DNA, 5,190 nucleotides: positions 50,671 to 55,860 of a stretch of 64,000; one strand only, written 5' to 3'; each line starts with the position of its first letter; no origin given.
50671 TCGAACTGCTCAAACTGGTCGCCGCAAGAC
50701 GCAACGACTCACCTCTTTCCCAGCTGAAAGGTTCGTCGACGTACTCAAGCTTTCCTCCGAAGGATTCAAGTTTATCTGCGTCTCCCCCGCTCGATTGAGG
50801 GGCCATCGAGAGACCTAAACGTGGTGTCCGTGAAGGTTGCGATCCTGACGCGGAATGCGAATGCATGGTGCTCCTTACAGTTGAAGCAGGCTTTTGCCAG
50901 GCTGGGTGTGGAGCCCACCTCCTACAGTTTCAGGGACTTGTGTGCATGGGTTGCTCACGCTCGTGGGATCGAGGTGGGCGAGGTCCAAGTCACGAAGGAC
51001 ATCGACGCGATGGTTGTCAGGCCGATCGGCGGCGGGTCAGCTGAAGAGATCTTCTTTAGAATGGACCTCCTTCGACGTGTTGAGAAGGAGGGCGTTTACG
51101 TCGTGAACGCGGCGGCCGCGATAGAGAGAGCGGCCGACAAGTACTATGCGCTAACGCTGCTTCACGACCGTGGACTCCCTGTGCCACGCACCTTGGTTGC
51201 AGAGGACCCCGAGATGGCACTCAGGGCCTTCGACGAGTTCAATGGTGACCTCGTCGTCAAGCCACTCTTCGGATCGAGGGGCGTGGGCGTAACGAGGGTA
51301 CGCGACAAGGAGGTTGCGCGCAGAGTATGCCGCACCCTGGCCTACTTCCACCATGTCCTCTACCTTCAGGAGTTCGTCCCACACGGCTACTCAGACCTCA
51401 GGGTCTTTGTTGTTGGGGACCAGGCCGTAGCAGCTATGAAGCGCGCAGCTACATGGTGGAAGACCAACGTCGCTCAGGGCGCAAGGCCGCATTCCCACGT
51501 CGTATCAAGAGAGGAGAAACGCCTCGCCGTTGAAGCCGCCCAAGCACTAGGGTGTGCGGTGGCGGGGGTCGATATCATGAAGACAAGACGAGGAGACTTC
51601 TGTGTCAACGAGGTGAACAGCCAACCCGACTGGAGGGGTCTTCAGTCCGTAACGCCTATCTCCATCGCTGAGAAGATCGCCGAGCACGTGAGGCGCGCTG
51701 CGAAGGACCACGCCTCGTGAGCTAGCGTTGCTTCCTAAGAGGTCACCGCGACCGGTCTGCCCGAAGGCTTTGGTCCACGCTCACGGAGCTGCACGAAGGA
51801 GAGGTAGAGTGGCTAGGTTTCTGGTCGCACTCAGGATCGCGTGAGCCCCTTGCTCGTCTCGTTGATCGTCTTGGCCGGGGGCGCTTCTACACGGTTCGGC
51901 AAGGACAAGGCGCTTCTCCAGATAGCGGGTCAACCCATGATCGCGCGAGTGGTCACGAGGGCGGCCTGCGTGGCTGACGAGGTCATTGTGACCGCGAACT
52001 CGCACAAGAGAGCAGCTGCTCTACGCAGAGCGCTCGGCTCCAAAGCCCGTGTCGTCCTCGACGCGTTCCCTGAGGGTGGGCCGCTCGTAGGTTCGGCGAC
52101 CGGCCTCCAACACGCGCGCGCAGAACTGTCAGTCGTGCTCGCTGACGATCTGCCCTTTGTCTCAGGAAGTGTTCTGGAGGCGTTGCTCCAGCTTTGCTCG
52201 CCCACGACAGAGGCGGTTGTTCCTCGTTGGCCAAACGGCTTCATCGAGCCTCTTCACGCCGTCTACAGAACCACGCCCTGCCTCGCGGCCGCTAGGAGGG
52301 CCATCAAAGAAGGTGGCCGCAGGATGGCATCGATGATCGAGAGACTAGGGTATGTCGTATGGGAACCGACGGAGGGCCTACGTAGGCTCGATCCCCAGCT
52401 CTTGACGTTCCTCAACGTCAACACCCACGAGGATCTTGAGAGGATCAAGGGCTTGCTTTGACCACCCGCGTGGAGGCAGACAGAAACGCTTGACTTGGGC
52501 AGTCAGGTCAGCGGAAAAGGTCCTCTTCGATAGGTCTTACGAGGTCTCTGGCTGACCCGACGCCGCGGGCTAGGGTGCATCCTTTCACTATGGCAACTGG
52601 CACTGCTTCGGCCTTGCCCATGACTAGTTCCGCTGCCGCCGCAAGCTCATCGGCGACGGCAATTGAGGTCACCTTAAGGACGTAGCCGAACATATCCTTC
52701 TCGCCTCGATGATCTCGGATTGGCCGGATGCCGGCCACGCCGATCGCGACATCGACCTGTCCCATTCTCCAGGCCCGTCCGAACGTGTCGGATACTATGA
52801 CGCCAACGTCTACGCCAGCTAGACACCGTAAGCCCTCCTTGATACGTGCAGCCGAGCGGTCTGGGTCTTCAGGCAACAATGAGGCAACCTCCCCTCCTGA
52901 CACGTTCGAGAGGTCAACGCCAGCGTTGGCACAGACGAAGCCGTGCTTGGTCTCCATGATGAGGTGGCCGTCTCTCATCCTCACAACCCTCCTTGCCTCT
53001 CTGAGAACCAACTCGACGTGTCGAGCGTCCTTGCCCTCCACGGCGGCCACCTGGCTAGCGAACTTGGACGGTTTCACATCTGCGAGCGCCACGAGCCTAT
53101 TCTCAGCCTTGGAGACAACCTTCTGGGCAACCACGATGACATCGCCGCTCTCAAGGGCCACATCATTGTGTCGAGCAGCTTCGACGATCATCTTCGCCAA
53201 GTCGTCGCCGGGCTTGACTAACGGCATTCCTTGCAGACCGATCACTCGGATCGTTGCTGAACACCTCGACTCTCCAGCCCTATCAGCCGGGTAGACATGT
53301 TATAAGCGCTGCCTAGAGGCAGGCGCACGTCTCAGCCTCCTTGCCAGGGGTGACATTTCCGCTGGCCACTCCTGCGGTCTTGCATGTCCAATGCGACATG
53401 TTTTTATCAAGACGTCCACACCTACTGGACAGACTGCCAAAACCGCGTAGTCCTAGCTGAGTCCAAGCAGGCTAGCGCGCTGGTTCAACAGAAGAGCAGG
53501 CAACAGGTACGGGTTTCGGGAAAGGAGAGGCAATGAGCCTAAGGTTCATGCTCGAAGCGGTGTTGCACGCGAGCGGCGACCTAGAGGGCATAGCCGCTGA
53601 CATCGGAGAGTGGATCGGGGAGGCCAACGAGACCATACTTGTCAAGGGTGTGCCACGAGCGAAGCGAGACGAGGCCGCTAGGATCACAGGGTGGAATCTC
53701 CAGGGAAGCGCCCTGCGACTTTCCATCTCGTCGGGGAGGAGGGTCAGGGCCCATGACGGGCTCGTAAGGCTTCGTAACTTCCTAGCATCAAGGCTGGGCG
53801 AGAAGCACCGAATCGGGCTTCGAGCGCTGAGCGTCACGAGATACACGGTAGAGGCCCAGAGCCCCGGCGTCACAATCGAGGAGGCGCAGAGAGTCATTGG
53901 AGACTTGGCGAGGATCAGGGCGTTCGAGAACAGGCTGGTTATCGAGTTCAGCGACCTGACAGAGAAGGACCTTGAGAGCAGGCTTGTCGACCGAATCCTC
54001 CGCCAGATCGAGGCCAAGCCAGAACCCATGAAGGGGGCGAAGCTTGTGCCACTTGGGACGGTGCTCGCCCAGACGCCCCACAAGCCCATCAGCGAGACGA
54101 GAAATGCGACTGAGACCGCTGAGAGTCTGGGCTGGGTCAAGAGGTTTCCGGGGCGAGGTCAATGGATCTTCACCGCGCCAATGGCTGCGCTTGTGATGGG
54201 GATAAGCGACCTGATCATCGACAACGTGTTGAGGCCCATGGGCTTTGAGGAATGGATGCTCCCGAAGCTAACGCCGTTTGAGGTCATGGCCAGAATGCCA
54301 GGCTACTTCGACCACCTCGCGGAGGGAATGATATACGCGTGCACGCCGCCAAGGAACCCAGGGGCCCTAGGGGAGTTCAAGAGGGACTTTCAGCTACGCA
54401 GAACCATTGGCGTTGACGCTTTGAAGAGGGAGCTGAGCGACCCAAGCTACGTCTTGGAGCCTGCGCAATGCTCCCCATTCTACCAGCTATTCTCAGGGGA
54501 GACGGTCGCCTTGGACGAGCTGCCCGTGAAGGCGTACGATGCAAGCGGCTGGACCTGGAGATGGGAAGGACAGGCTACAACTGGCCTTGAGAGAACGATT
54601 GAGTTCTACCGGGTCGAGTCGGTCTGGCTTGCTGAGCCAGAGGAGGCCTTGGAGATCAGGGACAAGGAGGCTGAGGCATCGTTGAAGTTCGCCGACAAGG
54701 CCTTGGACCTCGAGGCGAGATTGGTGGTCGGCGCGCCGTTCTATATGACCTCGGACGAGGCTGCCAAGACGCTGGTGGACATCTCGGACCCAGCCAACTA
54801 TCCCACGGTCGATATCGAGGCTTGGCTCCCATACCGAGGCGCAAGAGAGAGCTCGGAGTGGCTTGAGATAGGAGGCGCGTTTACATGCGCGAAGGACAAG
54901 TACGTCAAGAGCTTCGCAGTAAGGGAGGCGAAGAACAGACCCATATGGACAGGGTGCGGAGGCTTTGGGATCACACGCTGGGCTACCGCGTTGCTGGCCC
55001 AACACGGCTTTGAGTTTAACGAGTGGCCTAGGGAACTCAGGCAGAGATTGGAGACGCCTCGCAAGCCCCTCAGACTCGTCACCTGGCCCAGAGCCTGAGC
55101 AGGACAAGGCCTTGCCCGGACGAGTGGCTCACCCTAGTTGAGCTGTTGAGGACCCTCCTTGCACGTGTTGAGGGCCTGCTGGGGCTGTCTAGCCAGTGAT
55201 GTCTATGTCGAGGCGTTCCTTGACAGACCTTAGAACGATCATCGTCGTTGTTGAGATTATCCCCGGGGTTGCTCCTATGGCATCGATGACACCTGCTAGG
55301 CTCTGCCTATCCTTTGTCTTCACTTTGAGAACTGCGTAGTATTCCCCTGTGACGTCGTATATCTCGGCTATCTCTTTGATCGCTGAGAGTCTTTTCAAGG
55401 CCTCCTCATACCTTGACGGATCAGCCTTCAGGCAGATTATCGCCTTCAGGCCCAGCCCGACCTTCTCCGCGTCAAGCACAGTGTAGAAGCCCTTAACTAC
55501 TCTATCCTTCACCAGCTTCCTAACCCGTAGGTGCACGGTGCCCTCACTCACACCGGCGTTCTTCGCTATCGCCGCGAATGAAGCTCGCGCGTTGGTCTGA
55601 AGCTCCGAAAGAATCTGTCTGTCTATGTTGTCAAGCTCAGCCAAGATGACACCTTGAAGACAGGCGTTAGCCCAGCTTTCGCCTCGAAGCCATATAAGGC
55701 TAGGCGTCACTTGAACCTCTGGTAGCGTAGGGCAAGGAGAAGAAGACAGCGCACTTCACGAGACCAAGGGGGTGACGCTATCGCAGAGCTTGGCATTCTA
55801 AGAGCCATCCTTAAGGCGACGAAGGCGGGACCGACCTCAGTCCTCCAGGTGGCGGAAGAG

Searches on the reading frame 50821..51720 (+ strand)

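Call 60: search_protein_families(library=pfam, proteins=[window:50821-51720:+], max_evalue=0.00001)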
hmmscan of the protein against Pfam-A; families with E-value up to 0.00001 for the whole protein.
window:50821-51720:+ (299 aa): 6 families
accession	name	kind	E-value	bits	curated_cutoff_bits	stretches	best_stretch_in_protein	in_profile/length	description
PF08443.16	RimK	-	1.3e-30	106.9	21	1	104-289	1-187/188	RimK-like ATP-grasp domain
PF02955.21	GSH-S_ATP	-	1.9e-12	47.4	23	1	121-255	12-154/175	Prokaryotic glutathione synthetase, ATP-grasp domain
PF02655.19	ATP-grasp_3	-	9.9e-08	32.7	23.2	1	104-267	1-155/160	ATP-grasp domain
PF02222.28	ATP-grasp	-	2.8e-07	30.8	27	1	113-273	2-167/179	ATP-grasp domain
PF14397.11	ATPgrasp_ST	-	3.2e-07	30.3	31.4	0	95-163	10-82/278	Sugar-transfer associated ATP-grasp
PF18030.7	Rimk_N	-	5.8e-07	30.2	26.4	1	5-101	2-94/94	RimK PreATP-grasp domain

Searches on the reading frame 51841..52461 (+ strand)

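Call 34: search_protein_families(library=pfam, proteins=[window:51841-52461:+], max_evalue=0.001)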
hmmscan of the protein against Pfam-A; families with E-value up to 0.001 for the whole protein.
window:51841-52461:+ (206 aa): 2 families
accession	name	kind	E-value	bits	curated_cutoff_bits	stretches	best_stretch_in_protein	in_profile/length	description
PF12804.13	NTP_transf_3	-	9.7e-36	123.8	27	1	9-162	2-153/160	MobA-like NTP transferase domain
PF02348.25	CTP_transf_3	-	7.4e-06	26.4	22.6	1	9-60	3-55/217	Cytidylyltransferase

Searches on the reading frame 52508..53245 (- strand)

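Call 60: search_protein_families(library=pfam, proteins=[window:52508-53245:-], max_evalue=0.00001)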
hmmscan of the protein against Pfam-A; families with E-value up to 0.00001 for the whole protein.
window:52508-53245:- (245 aa): 1 family
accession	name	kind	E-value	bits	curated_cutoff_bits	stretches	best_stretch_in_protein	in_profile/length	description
PF01996.21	F420_ligase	-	1.9e-78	263.4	25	1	7-222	4-218/218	F420-0:Gamma-glutamyl ligase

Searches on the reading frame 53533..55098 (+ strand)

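Call 60: search_protein_families(library=pfam, proteins=[window:53533-55098:+], max_evalue=0.00001)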
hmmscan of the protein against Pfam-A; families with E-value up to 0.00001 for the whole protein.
window:53533-55098:+ (521 aa): 2 families
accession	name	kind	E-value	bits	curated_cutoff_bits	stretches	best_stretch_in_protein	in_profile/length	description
PF18490.6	tRNA_bind_4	-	4.3e-43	147.4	25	1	3-162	1-158/162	tRNA-binding domain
PF00587.30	tRNA-synt_2b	-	3.5e-08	34.2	29.3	1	303-491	8-179/179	tRNA synthetase class II core domain (G, H, P, S and T)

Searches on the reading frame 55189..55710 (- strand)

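Call 34: search_protein_families(library=pfam, proteins=[window:55189-55710:-], max_evalue=0.001)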
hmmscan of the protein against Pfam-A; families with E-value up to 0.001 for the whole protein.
window:55189-55710:- (173 aa): 6 families
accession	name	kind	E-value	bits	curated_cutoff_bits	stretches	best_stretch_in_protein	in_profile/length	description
PF13404.12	HTH_AsnC-type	-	8.6e-17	61.1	27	1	26-66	1-41/42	AsnC-type helix-turn-helix domain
PF01037.27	AsnC_trans_reg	-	1.4e-15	57.3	25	1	94-161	3-72/73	Lrp/AsnC ligand binding domain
PF13412.12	HTH_24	-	7.6e-14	51.5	21.9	1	26-73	1-48/48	Winged helix-turn-helix DNA-binding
PF04545.22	Sigma70_r4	-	8.7e-05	22.4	24.1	0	23-64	2-42/50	Sigma-70, region 4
PF22451.2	NirdL-like_HTH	-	0.00021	21.2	27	0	30-71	1-45/47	Siroheme decarboxylase NirDL-like HTH domain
PF03927.19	NapD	-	0.00057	20.4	28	0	95-155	9-68/76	NapD protein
